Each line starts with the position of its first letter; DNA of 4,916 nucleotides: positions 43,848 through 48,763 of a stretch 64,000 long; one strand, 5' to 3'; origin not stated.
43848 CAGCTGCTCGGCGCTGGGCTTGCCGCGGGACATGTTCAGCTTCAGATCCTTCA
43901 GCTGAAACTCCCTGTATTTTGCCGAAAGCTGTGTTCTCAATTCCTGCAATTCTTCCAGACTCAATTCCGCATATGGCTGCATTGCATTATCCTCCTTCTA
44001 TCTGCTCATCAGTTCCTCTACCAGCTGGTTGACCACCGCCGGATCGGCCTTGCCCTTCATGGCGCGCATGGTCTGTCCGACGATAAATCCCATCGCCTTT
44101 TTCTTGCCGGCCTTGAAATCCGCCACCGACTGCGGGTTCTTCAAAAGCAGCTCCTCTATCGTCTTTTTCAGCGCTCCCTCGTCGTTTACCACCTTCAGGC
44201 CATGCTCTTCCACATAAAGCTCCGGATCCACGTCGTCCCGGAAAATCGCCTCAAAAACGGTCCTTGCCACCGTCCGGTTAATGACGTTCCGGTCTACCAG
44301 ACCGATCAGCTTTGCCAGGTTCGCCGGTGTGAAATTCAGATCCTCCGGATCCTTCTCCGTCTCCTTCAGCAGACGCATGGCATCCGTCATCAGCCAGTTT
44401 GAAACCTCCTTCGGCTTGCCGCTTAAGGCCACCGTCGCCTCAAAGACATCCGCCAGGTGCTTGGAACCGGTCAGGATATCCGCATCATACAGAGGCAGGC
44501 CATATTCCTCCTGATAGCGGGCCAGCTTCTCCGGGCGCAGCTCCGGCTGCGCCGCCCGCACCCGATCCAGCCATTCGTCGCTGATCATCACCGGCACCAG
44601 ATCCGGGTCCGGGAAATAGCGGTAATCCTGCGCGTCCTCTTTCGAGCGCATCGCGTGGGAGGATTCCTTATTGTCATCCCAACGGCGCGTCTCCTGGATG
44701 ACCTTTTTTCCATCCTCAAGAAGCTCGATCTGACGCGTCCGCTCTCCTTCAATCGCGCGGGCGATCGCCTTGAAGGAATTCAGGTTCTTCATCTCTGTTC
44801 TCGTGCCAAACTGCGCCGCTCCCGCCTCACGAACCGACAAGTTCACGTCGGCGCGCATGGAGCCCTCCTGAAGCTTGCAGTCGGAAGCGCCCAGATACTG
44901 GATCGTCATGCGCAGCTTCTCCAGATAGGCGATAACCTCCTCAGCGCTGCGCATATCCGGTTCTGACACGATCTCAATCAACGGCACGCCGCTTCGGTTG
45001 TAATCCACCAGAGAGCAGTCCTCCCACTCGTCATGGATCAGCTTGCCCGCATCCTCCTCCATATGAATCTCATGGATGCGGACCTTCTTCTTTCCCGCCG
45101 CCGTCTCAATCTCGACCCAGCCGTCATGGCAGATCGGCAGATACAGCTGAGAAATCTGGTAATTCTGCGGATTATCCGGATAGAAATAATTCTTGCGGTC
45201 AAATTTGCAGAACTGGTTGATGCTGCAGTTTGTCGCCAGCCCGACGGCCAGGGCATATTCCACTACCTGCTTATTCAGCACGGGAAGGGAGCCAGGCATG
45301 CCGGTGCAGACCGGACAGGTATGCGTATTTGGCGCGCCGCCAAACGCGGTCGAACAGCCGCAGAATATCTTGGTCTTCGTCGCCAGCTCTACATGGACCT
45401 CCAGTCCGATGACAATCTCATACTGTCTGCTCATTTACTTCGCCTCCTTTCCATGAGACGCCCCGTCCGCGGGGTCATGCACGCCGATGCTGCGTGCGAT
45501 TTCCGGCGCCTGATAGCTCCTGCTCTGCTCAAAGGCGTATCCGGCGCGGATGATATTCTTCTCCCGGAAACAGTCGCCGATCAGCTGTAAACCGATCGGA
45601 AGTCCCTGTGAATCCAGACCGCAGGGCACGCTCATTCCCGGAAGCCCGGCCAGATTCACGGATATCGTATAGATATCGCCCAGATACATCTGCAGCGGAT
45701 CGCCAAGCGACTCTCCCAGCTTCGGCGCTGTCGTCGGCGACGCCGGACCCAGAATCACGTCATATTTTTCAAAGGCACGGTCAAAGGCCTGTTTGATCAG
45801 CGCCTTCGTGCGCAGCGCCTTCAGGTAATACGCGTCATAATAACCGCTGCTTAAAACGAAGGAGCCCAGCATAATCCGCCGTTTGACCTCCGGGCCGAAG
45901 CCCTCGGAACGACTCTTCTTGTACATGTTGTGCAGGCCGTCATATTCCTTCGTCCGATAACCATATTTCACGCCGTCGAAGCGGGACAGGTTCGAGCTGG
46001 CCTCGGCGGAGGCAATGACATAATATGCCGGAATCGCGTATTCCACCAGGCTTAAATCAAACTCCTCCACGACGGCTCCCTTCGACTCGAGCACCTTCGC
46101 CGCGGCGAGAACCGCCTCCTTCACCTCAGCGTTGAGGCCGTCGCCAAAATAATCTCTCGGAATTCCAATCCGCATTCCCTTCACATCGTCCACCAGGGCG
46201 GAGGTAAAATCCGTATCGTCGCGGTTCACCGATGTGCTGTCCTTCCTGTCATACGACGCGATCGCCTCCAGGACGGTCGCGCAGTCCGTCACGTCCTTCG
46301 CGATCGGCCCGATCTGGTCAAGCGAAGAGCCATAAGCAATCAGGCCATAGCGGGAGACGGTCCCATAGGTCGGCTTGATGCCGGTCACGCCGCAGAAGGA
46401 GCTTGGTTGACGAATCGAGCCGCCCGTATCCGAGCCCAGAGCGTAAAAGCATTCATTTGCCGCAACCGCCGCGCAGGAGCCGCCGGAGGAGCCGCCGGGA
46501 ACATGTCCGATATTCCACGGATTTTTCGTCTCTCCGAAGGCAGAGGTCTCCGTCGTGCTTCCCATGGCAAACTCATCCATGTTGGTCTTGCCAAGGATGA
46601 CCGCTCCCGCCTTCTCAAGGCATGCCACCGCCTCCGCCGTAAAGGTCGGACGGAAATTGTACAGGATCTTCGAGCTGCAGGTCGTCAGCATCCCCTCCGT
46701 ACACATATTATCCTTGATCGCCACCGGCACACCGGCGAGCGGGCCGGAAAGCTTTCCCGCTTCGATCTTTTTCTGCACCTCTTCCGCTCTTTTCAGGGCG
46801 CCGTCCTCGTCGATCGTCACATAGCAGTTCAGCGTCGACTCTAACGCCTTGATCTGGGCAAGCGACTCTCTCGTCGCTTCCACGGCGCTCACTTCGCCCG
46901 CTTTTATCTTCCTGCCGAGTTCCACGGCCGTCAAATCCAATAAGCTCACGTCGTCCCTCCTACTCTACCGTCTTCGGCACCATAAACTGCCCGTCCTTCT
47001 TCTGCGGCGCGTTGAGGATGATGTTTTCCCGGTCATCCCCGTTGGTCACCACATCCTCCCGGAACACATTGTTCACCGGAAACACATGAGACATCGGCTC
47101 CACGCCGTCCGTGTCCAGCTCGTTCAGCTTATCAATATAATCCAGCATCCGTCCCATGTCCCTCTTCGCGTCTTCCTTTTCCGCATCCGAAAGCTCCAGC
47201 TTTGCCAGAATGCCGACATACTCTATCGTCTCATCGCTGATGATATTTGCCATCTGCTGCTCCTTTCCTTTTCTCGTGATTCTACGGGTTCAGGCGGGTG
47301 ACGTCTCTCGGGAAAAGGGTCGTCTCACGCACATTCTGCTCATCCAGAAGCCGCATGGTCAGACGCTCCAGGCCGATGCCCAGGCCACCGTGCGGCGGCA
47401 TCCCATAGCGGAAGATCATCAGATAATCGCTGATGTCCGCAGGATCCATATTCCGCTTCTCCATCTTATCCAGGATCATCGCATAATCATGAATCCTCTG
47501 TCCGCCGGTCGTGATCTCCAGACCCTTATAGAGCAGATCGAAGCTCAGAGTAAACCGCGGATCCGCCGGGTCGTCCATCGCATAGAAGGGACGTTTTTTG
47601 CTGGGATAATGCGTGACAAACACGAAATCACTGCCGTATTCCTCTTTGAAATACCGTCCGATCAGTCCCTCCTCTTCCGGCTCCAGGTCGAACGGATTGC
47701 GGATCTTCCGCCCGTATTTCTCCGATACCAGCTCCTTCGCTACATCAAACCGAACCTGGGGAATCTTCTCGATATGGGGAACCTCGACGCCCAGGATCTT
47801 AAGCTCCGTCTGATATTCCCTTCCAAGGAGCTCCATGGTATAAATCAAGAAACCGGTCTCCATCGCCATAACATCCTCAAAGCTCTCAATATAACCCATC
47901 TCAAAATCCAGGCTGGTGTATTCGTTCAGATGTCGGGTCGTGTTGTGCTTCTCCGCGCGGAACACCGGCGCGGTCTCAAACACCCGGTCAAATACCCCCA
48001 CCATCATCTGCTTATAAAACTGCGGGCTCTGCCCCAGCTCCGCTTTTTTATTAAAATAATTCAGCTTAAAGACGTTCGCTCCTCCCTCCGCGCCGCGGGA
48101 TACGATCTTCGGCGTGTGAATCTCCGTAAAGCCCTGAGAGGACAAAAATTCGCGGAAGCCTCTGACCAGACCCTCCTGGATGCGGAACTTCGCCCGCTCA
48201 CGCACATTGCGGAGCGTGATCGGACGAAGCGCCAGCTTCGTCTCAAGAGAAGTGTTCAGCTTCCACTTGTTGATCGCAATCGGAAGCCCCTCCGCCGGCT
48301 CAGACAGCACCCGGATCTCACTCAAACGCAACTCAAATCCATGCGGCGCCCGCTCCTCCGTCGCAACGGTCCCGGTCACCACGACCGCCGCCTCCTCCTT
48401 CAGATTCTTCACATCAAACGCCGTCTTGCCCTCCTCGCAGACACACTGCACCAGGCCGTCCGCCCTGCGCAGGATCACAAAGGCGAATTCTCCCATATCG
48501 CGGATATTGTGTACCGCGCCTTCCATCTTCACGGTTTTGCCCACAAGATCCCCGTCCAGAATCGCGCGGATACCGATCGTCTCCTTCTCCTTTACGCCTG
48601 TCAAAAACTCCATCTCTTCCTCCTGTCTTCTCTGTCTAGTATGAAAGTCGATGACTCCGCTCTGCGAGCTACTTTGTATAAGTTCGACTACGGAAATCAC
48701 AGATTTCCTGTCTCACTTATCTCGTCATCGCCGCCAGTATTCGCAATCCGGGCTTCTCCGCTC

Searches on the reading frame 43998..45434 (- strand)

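Call 10: search_protein_families(library=ncbifam, proteins=[window:43998-45434:-])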
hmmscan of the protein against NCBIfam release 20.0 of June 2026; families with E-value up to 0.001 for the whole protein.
window:43998-45434:- (478 aa): 9 families
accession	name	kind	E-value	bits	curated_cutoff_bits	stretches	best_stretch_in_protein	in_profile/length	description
NF004014.0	PRK05477.1-4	equivalog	7.6e-200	664.6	414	1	4-475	2-473/475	Asp-tRNA(Asn)/Glu-tRNA(Gln) amidotransferase subunit GatB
NF004012.0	PRK05477.1-2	equivalog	2.3e-199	663.1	338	1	3-476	2-478/481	Asp-tRNA(Asn)/Glu-tRNA(Gln) amidotransferase subunit GatB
NF004011.1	PRK05477.1-1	equivalog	3.8e-181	603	680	1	4-474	2-471/475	Asp-tRNA(Asn)/Glu-tRNA(Gln) amidotransferase subunit GatB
NF004015.0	PRK05477.1-5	equivalog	6.7e-175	582.4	628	1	3-476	13-486/488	Asp-tRNA(Asn)/Glu-tRNA(Gln) amidotransferase subunit GatB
TIGR00133.1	gatB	equivalog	6.9e-172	572.3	314.8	1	4-476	3-480/481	Asp-tRNA(Asn)/Glu-tRNA(Gln) amidotransferase subunit GatB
NF004013.0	PRK05477.1-3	equivalog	4.3e-159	530.2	653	1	3-475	15-498/501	Asp-tRNA(Asn)/Glu-tRNA(Gln) amidotransferase subunit GatB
NF003107.0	PRK04028.1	equivalog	1e-49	169.5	456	3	243-476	401-624/630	Glu-tRNA(Gln) amidotransferase subunit GatE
TIGR00134.1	gatE_arch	equivalog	9.6e-38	129.8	319.55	2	247-474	399-616/622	Glu-tRNA(Gln) amidotransferase subunit GatE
NF011291.0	PRK14703.1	equivalog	1.8e-36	125.7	681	1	289-475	586-766/769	glutamine--tRNA ligase/YqeY domain fusion protein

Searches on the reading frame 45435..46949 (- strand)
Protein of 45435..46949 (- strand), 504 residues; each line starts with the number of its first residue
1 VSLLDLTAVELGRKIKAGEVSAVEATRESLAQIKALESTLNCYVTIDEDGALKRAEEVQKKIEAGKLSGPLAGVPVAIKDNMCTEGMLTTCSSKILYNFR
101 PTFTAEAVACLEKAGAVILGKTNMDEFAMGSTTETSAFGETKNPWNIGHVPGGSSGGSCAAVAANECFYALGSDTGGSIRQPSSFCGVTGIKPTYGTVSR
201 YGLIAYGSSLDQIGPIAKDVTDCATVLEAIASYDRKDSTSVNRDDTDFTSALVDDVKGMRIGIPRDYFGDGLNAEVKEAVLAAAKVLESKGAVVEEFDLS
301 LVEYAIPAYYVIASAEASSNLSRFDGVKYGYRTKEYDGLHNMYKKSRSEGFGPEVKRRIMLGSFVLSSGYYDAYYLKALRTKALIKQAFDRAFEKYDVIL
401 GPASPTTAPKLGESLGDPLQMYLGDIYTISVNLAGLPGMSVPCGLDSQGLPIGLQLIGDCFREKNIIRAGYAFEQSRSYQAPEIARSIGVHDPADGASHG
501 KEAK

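Call 10: search_protein_families(library=ncbifam, proteins=[window:45435-46949:-])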
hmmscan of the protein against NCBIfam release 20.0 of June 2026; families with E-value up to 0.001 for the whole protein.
window:45435-46949:- (504 aa): 26 families (the best 25 are shown)
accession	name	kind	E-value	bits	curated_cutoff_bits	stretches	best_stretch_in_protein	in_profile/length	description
TIGR00132.1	gatA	equivalog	4.6e-186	619.1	481.1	1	14-476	4-463/466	Asp-tRNA(Asn)/Glu-tRNA(Gln) amidotransferase subunit GatA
NF006631.0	PRK09201.1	equivalog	3e-100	336.2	461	1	5-482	6-460/466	AtzE family amidohydrolase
TIGR02715.1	amido_AtzE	subfamily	2e-96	323.7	425.75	1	8-475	2-446/452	AtzE family amidohydrolase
NF004815.0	PRK06169.1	equivalog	3e-95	319.5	506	1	3-480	7-462/471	amidase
NF005565.0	PRK07235.1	subfamily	1.8e-92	310.6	545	1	55-479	73-503/506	amidase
NF005688.0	PRK07488.1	equivalog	7.3e-91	305.4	532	1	3-476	8-465/474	indoleacetamide hydrolase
NF005450.0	PRK07042.1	equivalog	7.1e-84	281.9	458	1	2-481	3-456/464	amidase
NF005517.0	PRK07139.1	equivalog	3.4e-83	279.8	546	1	66-471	32-427/439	amidase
NF005687.0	PRK07487.1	subfamily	7.5e-79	265.7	428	1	4-481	6-460/468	amidase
NF006006.0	PRK08137.1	equivalog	7.9e-75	252.6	534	1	3-485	31-520/529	amidase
NF005686.0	PRK07486.1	subfamily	2.3e-71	241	465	2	2-297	10-308/486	amidase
NF004816.0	PRK06170.1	equivalog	1.9e-68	231.3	503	1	7-483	13-489/493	amidase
NF005460.0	PRK07056.1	subfamily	2.9e-68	230.9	447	1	11-476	13-452/457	amidase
NF006043.0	PRK08186.1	subfamily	3e-68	230.7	487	2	5-302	6-296/600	allophanate hydrolase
NF009119.0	PRK12470.1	equivalog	3.5e-68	230.7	498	1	11-479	14-454/462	amidase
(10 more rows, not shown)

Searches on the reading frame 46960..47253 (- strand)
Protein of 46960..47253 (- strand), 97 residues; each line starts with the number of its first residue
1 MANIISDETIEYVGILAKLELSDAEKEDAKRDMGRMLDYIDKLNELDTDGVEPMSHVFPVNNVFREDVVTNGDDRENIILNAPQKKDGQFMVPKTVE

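Call 10: search_protein_families(library=ncbifam, proteins=[window:46960-47253:-])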
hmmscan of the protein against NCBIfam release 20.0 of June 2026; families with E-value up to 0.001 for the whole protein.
window:46960-47253:- (97 aa): 3 families
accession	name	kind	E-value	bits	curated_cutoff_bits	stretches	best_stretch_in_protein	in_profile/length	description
TIGR00135.1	gatC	equivalog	4.2e-27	94.3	47.1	1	5-97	1-93/93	Asp-tRNA(Asn)/Glu-tRNA(Gln) amidotransferase subunit GatC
NF000684.0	PRK00034.3-4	equivalog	1.9e-15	57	97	1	5-96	5-95/97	Asp-tRNA(Asn) amidotransferase subunit GatC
NF000681.0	PRK00034.3-1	equivalog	0.00066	19.7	64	1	43-94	22-73/78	Asp-tRNA(Asn) amidotransferase subunit GatC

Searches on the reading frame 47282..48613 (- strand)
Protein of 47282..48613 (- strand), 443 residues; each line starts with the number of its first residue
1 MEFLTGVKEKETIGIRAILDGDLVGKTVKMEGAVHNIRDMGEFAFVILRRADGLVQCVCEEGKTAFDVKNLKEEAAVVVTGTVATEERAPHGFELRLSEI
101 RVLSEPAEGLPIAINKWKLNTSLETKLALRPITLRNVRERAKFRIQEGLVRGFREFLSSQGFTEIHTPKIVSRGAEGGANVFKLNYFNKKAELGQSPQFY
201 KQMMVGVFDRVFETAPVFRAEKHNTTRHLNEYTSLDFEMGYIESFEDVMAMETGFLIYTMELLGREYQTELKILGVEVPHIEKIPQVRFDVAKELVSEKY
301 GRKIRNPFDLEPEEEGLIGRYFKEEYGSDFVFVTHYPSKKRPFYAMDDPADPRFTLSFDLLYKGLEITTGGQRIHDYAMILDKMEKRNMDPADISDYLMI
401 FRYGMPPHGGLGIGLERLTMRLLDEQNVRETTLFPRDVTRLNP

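Call 10: search_protein_families(library=ncbifam, proteins=[window:47282-48613:-])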
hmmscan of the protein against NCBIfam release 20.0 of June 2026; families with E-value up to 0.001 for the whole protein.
window:47282-48613:- (443 aa): 18 families
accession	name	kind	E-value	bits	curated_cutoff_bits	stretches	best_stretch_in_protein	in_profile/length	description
NF003483.0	PRK05159.1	equivalog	2.4e-172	573.7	353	1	23-443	15-438/438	aspartate--tRNA(Asn) ligase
TIGR00458.1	aspS_nondisc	equivalog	1.2e-128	429.7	368.4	1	22-443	9-428/428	aspartate--tRNA(Asn) ligase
NF003037.0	PRK03932.1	equivalog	2.2e-73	247.7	414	1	12-442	3-450/451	asparagine--tRNA ligase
TIGR00457.1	asnS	equivalog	6.6e-65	219.7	342.6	1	23-442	14-454/455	asparagine--tRNA ligase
NF001750.0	PRK00476.1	equivalog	1.7e-53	181.8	443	2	21-268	14-271/590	aspartate--tRNA ligase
TIGR00459.1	aspS_bact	equivalog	7.5e-50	169.8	373.85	2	20-253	11-250/586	aspartate--tRNA ligase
NF005052.0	PRK06462.1-1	equivalog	7.8e-39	133.7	368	1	135-436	41-345/353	asparagine synthetase A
NF001756.1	PRK00484.1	subfamily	2.3e-37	128.8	468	1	25-435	51-483/488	lysine--tRNA ligase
TIGR00499.1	lysS_bact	equivalog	3.5e-34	118.3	427.6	1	26-435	54-490/496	lysine--tRNA ligase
NF005054.0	PRK06462.1-4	equivalog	1.8e-31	109.4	309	1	137-436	19-310/318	asparagine synthetase A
NF002821.0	PRK02983.1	equivalog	5.7e-26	90.8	742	2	24-236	658-873/1102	bifunctional lysylphosphatidylglycerol synthetase/lysine--tRNA ligase LysX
NF009460.0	PRK12820.1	equivalog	7.2e-26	90.5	1379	2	19-243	29-275/723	bifunctional aspartyl-tRNA synthetase/aspartyl/glutamyl-tRNA amidotransferase subunit C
NF009101.0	PRK12445.1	subfamily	6e-21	74.6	1026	2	31-265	71-308/505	lysine--tRNA ligase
NF005055.0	PRK06462.1-5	equivalog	2e-14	53.4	389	1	187-439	83-336/341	asparagine synthetase A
TIGR00462.1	genX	equivalog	6.4e-14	52.1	286.9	1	148-433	6-303/304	EF-P lysine aminoacylase EpmA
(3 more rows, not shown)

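Call 11: find_encoding_contigs(protein=window:47282-48613:-, flank=3000, max_places=10)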
Protein window:47282-48613:- (443 aa): 1 contig read that carries it; 1 place shown.
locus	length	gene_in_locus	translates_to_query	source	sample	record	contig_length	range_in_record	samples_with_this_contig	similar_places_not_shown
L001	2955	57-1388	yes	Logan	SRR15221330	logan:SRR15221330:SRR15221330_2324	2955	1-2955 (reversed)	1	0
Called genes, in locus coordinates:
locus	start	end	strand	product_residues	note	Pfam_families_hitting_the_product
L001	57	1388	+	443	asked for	PF01336:tRNA_anti-codon, PF00152:tRNA-synt_2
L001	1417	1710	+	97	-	PF02686:GatC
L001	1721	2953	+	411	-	?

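Call 17: find_related_loci(query=window:47282-48613:-, collection=genome_contigs, flank=10000)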
Query window:47282-48613:- (443 aa) in genome_contigs; peptide patterns used: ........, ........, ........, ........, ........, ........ (x = any residue, [..] = any of these).
599 stretches matched a pattern (row limit reached: there are more); 591 encode a relative of the query (tblastn E <= 1e-3); the best 80 are kept; 80 distinct loci.
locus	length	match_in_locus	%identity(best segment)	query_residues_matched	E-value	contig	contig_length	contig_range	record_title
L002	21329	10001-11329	86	1-443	0e+0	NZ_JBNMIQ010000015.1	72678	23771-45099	MAG: Brotaphodocola sp. isolate CM_BacBro2208.92 k141_338640_length_72678_cov_93.9436, whole genome shotgun sequence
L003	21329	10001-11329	86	1-443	0e+0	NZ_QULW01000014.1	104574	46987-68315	Clostridium sp. OM02-18AC OM02-18AC.Scaf14, whole genome shotgun sequence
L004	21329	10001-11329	85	1-443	0e+0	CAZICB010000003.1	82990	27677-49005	MAG TPA_asm: uncultured Lachnospiraceae bacterium isolate SRP222994_co1_131 genome assembly, contig: NODE_342_length_829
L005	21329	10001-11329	84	1-443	0e+0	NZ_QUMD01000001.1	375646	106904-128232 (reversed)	Clostridium sp. OF09-36 OF09-36.Scaf1, whole genome shotgun sequence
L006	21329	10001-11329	84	1-443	0e+0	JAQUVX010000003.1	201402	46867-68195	MAG: Lachnospiraceae bacterium isolate STD2_177 NODE_118_length_201402_cov_17.864906_Sandtown_D2, whole genome shotgun s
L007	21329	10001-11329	83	1-443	0e+0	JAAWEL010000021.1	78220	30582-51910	MAG: Lachnospiraceae bacterium isolate ABMPRH_194_1 k141_480921, whole genome shotgun sequence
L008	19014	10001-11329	82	1-443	0e+0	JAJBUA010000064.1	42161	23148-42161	MAG: Clostridiales bacterium isolate U_126911 U_126911=NODE_91_length_42161_cov_11.767563, whole genome shotgun sequence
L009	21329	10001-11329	84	1-443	0e+0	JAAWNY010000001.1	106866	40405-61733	MAG: Lachnospiraceae bacterium isolate ABMPRH_195_2_1 SL341408_scaffold_109, whole genome shotgun sequence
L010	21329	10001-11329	81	1-443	0e+0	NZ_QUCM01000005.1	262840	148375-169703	Clostridium sp. AM22-11AC AM22-11AC.Scaf5, whole genome shotgun sequence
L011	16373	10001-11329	81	1-443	0e+0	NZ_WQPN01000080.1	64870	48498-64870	Clostridium sp. MCC353 NODE_100_length_64790_cov_45.210125, whole genome shotgun sequence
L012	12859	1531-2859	80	1-443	0e+0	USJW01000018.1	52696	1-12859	uncultured Clostridium sp. isolate UMGS1784 genome assembly, contig: NODE_192_length_52696_cov_11.525552, whole genome s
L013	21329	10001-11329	80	1-443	0e+0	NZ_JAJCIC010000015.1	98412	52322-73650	Lacrimispora sp. 210928-DFI.3.58 AJDDMMIN_15, whole genome shotgun sequence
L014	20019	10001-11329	80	1-443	0e+0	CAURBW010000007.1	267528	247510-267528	MAG TPA_asm: uncultured Clostridium sp. isolate ERR9968878_bin.17_MetaWRAP_v1.3_MAG genome assembly, contig: ERZ21616054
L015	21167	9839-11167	79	1-443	0e+0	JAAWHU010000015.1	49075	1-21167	MAG: Hungatella sp. isolate ABMPRH_201_1 SL341416_scaffold_1554, whole genome shotgun sequence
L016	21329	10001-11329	79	1-443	0e+0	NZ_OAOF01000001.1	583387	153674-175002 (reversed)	Lacrimispora amygdalina isolate src4, whole genome shotgun sequence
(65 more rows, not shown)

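Call 40: find_homologous_proteins(query=window:47282-48613:-, max_evalue=1e-100)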
Query window:47282-48613:- (443 aa): 7999 proteins with E <= 1e-100 among 8000 candidates; the best 120 are listed.
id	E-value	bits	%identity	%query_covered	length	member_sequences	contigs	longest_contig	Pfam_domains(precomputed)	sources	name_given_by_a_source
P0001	9.6e-296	998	100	100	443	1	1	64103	PF01336.32,PF00152.26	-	-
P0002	1.3e-275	932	93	100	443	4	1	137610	PF01336.32,PF00152.26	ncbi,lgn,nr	ncbi:MAG: aspartate--tRNA(Asn) ligase [Clostridiales bacterium]|nr:aspartate--tRNA(Asn) ligase [Clos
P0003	1.9e-257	872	87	100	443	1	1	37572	PF01336.32,PF00152.26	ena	-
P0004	2.0e-257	872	87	100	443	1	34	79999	PF01336.32,PF00152.26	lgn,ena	-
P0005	2.7e-257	872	87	100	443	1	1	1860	PF01336.32,PF00152.26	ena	-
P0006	3.7e-257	871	87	100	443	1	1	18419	PF01336.32,PF00152.26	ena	-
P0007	5.0e-257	871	87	100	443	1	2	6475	PF01336.32,PF00152.26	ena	-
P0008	7.2e-257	870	86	100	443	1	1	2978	PF01336.32,PF00152.26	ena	-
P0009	9.0e-257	870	87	100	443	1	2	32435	PF12869.14,PF01336.32,PF00152.26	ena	-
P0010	9.2e-257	870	87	100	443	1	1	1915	PF01336.32,PF00152.26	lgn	-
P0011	9.3e-257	870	87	100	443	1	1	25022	PF01336.32,PF00152.26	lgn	-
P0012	1.2e-256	869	87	100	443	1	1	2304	PF12869.14,PF01336.32,PF00152.26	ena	-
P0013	1.3e-256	869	87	100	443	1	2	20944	PF01336.32,PF00152.26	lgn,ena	-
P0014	1.6e-256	869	87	100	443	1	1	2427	PF01336.32,PF00152.26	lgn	-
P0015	1.6e-256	869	87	100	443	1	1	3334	PF01336.32,PF00152.26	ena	-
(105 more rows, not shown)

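Call 41: find_encoding_contigs(protein=P0002, flank=10000, max_places=4)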
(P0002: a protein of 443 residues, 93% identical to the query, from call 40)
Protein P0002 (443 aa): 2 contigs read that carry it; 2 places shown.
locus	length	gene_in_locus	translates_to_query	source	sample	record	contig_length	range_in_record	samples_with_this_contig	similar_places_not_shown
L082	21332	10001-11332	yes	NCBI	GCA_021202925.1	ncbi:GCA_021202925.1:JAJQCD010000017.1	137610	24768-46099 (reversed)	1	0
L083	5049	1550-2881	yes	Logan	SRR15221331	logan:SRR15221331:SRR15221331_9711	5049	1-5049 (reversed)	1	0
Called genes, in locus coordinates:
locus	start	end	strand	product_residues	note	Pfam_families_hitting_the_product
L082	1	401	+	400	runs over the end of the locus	PF10282:Lactonase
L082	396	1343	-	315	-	PF00126:HTH_1, PF03466:LysR_substrate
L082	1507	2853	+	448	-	PF01554:MatE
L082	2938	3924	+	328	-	PF01636:APH (weak), PF27663:Spore_coat_YutH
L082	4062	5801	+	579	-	PF02878:PGM_PMM_I, PF02879:PGM_PMM_II, PF02880:PGM_PMM_III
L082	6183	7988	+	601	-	-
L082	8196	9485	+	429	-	PF03390:2HCT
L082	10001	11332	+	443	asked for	PF01336:tRNA_anti-codon, PF00152:tRNA-synt_2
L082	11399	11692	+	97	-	PF02686:GatC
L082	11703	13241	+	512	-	PF01425:Amidase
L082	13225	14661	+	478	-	PF02934:GatB_N, PF02637:GatB_Yqey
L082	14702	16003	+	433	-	PF12897:Asp_aminotransf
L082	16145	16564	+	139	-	PF04138:GtrA_DPMS_TM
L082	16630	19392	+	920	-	-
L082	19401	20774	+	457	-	PF00206:Lyase_1, PF14698:ASL_C2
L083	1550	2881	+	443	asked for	PF01336:tRNA_anti-codon, PF00152:tRNA-synt_2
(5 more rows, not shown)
